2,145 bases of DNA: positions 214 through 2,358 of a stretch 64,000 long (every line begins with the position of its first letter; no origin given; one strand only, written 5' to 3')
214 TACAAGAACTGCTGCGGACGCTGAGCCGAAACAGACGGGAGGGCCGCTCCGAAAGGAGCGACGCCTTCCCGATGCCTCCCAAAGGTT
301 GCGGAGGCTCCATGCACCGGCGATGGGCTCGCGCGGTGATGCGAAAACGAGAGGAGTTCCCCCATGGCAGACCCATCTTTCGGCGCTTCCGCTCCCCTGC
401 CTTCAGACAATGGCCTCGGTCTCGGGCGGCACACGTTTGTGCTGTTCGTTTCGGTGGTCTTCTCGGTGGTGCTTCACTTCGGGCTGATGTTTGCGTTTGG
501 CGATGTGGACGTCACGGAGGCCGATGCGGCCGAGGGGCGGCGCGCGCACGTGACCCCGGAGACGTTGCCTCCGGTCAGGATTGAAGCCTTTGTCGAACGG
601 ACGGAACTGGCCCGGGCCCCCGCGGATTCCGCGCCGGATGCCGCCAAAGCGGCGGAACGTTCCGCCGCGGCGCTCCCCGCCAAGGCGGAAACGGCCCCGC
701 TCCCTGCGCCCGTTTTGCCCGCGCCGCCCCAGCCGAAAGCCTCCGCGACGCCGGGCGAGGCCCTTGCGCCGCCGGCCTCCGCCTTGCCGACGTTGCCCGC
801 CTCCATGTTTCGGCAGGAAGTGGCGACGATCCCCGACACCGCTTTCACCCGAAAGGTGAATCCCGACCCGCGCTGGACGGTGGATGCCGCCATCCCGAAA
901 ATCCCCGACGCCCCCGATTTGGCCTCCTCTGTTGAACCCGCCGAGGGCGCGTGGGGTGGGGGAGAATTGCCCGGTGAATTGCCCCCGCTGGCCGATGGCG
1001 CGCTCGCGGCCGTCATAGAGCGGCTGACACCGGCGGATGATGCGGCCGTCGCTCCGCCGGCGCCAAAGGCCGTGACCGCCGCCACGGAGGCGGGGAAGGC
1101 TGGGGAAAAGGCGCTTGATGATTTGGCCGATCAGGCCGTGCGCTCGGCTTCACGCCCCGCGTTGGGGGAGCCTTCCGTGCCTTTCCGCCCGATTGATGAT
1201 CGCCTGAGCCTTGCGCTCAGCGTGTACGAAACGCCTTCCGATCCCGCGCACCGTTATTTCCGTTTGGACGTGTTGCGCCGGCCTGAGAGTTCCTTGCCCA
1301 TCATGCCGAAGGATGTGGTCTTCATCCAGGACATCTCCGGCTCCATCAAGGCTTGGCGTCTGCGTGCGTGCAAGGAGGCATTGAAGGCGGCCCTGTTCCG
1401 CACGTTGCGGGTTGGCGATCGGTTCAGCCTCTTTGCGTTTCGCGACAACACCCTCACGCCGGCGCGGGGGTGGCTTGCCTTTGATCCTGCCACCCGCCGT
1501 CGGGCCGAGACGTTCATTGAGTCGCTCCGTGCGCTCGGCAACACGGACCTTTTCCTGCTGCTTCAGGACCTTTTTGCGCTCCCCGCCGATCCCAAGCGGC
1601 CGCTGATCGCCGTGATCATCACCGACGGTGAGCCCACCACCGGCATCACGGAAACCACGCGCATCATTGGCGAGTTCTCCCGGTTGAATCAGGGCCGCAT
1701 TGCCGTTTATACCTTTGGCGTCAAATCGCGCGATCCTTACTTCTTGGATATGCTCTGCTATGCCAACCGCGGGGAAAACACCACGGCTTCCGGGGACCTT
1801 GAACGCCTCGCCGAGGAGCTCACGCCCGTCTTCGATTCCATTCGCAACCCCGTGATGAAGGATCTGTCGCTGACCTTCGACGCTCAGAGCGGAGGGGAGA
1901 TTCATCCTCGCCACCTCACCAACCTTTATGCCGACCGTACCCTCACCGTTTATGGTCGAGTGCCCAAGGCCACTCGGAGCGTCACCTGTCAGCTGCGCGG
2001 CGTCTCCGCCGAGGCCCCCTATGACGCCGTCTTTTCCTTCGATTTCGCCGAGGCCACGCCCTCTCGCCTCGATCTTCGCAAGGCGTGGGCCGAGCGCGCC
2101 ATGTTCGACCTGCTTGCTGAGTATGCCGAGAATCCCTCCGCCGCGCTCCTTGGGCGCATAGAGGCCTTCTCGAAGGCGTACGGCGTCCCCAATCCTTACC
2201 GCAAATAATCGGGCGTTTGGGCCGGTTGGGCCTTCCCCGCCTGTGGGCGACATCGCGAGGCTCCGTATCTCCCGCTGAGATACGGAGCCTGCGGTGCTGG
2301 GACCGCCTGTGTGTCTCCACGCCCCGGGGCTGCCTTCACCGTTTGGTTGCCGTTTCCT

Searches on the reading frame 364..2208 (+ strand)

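Call 12: search_protein_families(library=pfam, proteins=[window:364-2208:+], max_evalue=0.001)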
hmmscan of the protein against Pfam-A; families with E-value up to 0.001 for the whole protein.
window:364-2208:+ (614 aa): 2 families
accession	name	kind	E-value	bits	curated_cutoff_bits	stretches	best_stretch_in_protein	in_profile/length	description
PF13768.12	VWA_3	-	7.2e-14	52.6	27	1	317-469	2-150/155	von Willebrand factor type A domain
PF00092.34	VWA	-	3.4e-07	31.1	23.8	1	317-480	1-166/174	von Willebrand factor type A domain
